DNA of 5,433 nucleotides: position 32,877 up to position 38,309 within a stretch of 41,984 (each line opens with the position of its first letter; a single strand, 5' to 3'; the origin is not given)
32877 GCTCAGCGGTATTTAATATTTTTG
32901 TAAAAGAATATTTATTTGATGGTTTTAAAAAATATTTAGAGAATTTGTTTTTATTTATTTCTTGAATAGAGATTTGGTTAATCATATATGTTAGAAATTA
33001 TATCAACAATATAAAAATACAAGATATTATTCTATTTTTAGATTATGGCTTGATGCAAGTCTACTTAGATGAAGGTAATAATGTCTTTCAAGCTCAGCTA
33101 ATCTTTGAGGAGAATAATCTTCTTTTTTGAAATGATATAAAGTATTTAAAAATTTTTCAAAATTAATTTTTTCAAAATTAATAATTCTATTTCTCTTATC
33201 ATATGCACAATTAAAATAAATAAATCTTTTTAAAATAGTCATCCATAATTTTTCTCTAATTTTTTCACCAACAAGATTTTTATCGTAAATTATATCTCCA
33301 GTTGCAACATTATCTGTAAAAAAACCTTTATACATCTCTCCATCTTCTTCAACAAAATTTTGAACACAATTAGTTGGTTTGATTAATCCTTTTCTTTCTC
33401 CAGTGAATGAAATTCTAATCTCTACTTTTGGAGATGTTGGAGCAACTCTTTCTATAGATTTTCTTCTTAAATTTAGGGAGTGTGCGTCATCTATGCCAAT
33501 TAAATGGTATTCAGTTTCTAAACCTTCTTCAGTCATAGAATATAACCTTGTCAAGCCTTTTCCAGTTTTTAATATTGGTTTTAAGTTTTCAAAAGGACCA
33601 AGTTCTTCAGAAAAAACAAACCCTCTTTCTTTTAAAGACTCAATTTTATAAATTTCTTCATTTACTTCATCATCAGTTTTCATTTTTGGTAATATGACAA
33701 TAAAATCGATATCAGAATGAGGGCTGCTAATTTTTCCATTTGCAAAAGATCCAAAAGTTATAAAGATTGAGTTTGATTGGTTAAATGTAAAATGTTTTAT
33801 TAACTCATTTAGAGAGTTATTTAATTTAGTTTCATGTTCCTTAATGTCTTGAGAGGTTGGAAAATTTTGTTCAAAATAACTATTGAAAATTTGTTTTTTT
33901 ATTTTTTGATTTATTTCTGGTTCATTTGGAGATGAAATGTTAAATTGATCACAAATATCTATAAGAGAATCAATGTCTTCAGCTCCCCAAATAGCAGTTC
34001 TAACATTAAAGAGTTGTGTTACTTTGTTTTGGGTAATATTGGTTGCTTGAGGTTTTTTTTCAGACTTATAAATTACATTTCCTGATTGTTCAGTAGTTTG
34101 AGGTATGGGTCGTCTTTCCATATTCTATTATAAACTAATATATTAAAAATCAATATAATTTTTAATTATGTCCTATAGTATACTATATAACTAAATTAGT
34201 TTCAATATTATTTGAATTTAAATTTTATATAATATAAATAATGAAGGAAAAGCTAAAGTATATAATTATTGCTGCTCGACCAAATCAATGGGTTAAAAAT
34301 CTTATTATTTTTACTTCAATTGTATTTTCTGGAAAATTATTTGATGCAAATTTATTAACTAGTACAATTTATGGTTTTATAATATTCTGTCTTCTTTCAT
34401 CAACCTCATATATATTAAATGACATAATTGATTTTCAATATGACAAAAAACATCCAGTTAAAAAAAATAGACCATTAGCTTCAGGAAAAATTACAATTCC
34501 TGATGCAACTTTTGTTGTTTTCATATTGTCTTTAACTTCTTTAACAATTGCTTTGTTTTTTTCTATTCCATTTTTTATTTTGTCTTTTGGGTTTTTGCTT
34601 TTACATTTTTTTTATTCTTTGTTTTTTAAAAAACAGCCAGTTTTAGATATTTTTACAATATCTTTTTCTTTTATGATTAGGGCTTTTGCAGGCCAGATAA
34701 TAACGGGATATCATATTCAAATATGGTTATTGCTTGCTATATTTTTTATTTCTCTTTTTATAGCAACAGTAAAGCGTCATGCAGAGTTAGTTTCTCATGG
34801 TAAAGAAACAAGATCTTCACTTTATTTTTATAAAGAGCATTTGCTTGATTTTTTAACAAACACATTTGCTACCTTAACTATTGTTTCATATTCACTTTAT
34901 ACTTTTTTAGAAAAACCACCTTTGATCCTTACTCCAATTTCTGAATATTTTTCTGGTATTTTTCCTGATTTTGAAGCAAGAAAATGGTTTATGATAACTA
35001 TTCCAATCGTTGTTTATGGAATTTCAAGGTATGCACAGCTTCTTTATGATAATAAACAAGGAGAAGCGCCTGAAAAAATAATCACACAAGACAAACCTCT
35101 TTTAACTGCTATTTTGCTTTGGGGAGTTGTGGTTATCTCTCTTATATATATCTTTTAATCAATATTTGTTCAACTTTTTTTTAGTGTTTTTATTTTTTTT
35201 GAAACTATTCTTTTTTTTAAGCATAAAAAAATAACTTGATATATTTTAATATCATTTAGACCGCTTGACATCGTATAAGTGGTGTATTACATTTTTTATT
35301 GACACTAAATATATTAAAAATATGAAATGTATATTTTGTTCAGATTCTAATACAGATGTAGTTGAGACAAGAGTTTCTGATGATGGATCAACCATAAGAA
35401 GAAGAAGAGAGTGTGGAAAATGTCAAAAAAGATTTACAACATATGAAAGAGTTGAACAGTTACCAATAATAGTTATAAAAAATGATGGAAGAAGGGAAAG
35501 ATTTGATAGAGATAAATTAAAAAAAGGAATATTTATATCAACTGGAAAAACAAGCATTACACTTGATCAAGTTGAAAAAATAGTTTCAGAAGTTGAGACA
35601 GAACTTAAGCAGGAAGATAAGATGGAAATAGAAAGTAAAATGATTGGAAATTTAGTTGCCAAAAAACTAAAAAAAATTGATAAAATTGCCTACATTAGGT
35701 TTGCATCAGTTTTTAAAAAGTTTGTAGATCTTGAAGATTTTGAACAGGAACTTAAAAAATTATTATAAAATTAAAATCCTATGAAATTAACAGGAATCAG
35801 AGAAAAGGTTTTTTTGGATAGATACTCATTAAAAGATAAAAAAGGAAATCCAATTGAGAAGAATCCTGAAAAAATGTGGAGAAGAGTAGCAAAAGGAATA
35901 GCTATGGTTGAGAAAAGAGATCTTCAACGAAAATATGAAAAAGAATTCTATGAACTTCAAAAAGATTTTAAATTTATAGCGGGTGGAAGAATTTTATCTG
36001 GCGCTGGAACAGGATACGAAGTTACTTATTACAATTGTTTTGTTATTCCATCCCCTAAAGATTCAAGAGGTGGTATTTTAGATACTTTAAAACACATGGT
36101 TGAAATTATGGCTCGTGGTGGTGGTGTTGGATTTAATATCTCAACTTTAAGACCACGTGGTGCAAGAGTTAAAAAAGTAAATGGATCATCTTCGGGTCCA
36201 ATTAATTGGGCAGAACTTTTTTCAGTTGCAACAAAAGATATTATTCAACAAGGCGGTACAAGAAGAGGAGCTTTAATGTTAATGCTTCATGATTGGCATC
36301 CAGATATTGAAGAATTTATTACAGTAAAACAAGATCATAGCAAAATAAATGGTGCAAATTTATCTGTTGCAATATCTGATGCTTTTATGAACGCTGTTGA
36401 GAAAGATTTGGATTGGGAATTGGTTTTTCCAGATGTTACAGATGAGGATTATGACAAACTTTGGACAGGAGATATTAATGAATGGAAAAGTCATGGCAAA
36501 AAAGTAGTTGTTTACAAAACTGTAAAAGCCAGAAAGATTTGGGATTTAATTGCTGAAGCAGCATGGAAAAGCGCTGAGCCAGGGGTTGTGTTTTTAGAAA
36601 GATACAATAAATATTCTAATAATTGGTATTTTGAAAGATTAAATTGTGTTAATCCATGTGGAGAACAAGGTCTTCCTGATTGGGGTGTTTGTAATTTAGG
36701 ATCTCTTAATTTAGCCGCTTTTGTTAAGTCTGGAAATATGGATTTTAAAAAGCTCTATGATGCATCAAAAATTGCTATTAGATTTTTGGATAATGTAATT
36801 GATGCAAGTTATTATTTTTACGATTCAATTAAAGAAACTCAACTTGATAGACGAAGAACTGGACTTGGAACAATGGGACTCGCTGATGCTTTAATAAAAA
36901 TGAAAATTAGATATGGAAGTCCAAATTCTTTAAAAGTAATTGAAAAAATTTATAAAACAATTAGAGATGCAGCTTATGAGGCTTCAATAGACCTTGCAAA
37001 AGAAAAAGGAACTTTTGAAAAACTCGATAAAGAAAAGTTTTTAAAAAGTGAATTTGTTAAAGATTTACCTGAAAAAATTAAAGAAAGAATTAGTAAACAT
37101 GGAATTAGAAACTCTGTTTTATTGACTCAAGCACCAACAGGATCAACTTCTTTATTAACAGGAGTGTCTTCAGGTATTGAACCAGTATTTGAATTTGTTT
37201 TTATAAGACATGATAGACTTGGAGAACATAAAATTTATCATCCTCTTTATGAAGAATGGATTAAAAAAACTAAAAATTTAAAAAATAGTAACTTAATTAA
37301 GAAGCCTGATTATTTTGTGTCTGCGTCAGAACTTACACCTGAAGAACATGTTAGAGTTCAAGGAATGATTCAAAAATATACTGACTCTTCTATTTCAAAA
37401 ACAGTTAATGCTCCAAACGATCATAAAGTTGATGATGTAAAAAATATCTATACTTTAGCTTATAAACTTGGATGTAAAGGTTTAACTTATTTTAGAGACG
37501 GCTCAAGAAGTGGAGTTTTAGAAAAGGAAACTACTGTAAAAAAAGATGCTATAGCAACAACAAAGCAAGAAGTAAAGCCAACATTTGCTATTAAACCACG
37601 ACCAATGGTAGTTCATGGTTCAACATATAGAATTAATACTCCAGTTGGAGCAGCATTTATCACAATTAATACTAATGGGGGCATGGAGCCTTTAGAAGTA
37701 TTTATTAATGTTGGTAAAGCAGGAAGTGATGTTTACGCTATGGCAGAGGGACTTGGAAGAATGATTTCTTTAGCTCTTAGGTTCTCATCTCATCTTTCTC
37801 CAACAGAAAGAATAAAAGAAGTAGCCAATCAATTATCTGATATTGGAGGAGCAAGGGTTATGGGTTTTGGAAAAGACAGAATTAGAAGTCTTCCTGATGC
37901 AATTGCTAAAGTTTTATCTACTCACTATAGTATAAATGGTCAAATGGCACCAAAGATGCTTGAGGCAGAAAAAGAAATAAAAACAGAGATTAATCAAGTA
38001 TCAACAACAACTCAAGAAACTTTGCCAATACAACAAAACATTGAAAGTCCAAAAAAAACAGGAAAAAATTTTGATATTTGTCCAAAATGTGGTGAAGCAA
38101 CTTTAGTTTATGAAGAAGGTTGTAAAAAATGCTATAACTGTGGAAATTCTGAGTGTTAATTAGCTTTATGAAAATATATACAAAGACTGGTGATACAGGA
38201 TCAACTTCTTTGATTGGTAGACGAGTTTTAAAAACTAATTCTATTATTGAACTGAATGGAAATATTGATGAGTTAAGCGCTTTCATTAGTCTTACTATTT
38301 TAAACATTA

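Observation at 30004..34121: Operon of two paralogous OAS/CD-NTase-like nucleotidyltransferases flanking an NPP-type phosphodiesterase, converging on a DEDD exonuclease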

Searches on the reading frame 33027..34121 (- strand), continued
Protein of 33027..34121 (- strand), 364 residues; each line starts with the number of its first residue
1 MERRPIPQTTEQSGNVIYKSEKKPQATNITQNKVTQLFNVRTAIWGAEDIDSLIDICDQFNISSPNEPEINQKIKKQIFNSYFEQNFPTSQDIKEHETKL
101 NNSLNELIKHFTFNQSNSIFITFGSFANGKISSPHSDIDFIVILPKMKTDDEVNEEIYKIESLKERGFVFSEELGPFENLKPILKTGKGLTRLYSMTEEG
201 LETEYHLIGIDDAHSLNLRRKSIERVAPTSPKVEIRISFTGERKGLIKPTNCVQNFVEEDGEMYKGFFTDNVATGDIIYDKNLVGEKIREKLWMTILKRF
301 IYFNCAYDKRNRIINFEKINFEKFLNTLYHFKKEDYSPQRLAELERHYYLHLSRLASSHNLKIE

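Call 91: find_encoding_contigs(protein=P0132, flank=8000, max_places=1)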
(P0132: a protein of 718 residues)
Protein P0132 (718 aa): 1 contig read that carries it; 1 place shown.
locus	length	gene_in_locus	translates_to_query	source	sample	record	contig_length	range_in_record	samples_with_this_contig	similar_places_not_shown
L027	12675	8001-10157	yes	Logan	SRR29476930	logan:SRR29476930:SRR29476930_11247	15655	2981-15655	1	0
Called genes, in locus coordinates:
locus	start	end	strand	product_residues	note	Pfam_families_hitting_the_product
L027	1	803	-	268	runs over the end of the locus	PF00535:Glycos_transf_2, PF13641:Glyco_tranf_2_3, PF10111:Glyco_tranf_2_2 (weak), PF13632:Glyco_trans_2_3 (weak)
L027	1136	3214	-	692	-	PF03030:H_PPase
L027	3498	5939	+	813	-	PF01541:GIY-YIG, PF27096:UvrC_M (weak), PF14520:HHH_5 (faint), PF27096:UvrC_M (weak), PF02151:UVR (faint), PF22920:UvrC_RNaseH, PF08459:UvrC_RNaseH_dom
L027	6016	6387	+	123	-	-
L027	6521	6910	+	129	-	-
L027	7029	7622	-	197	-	PF13521:AAA_28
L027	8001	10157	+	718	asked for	-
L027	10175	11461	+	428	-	PF01663:Phosphodiest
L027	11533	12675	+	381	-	?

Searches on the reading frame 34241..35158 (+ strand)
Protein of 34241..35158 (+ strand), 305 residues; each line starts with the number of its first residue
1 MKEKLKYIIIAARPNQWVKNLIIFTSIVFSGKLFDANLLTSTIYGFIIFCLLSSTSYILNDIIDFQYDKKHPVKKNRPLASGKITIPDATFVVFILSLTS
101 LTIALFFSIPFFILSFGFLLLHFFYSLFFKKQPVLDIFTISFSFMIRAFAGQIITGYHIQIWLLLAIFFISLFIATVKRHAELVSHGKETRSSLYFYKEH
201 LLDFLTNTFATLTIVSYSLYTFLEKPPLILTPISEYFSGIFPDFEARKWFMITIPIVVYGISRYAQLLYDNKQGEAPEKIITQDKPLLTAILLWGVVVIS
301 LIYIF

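Call 3: search_protein_families(library=pfam, proteins=[window:34241-35158:+], max_evalue=1)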
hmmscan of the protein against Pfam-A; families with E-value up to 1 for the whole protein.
window:34241-35158:+ (305 aa): 2 families
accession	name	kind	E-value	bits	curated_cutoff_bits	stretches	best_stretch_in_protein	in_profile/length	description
PF01040.23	UbiA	-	2.7e-24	86.3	34.2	1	31-177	14-160/250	UbiA prenyltransferase family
PF04666.19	MGAT4_cons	-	0.00088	18.7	51.5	1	4-68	172-239/280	MGAT4 conserved region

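Call 4: search_protein_families(library=ncbifam, proteins=[window:34241-35158:+], max_evalue=1)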
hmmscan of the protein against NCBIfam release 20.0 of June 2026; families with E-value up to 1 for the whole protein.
window:34241-35158:+ (305 aa): 24 families
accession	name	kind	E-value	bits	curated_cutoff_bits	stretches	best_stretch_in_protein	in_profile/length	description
NF008977.0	PRK12324.1-2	equivalog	2.3e-60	204.5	234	1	11-303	8-288/297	decaprenyl-phosphate phosphoribosyltransferase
NF008978.0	PRK12324.1-4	equivalog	1.3e-57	195.2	207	1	8-304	35-321/322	decaprenyl-phosphate phosphoribosyltransferase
NF006088.0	PRK08238.1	equivalog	2.6e-48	164.9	351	1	3-191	190-378/482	UbiA family prenyltransferase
NF008976.0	PRK12324.1-1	equivalog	2.5e-41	142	474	1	8-300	21-301/306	decaprenyl-phosphate phosphoribosyltransferase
NF009523.0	PRK12884.1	equivalog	1.6e-14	53.7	269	1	37-170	35-166/279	prenyltransferase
TIGR01475.1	ubiA_other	subfamily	2.4e-11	43.6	180.8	1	23-174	21-169/282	UbiA-like polyprenyltransferase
TIGR01473.1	cyoE_ctaB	equivalog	5.8e-11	42.7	210.3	1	22-170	18-169/281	heme o synthase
TIGR01474.1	ubiA_proteo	equivalog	1.2e-09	38.1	275.45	1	50-146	51-148/282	4-hydroxybenzoate octaprenyltransferase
NF003348.0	PRK04375.1-1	equivalog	1.1e-08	34.9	285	1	6-170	4-171/292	heme o synthase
NF035940.1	prenyl_rel_EboC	equivalog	6.3e-08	32.3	250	1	49-188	48-184/292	UbiA-like protein EboC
NF041585.1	MqnP_Cj_Hp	exception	1e-07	31.7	375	1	22-173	19-172/281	menaquinone biosynthesis prenyltransferase MqnP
NF009514.0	PRK12873.1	equivalog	2.2e-07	30.5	246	1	44-115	50-122/297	4-hydroxybenzoate polyprenyltransferase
NF009515.0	PRK12874.1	equivalog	3.7e-07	29.8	392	1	22-174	26-180/291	4-hydroxybenzoate polyprenyltransferase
NF009609.0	PRK13106.1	equivalog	1e-06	28.4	349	1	52-153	61-161/301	prenyltransferase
NF005742.0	PRK07566.1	equivalog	1.6e-06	27.5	313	1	39-166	64-196/315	chlorophyll synthase ChlG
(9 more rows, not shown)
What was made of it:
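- Checked: The UbiA/DPPR-synthase-like gene is divergent at 34241 (NCBIfam E 2e-60, below the equivalog cut-off, call 4).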

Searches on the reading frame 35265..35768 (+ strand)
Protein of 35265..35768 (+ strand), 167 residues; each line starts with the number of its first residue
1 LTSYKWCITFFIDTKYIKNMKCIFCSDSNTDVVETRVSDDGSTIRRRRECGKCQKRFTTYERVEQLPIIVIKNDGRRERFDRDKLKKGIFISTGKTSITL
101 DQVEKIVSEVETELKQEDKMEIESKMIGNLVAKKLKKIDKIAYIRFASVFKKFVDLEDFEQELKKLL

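Call 81: search_protein_families(library=pfam, proteins=[window:35265-35768:+], max_evalue=0.0001)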
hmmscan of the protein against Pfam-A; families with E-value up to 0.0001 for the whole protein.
window:35265-35768:+ (167 aa): 2 families
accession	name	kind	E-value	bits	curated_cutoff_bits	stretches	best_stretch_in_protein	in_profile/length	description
PF22811.2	Zn_ribbon_NrdR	-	8e-19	67.8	27.2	1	20-61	1-42/42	Transcriptional repressor NrdR-like, N-terminal domain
PF03477.21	ATP-cone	-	4.7e-17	62.8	25.8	1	69-153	2-85/88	ATP cone domain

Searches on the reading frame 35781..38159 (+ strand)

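Call 81: search_protein_families(library=pfam, proteins=[window:35781-38159:+], max_evalue=0.0001)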
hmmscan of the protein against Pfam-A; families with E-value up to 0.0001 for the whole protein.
window:35781-38159:+ (792 aa): 3 families
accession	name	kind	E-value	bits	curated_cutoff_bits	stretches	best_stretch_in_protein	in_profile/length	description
PF02867.20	Ribonuc_red_lgC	-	7.9e-128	427.8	23.9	1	85-571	2-523/523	Ribonucleotide reductase, barrel domain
PF00317.26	Ribonuc_red_lgN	-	3.2e-14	53.2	28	1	8-78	8-75/77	Ribonucleotide reductase, all-alpha domain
PF12637.14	TSCPD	-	2.5e-12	47.4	22.8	1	623-716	14-88/88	TSCPD domain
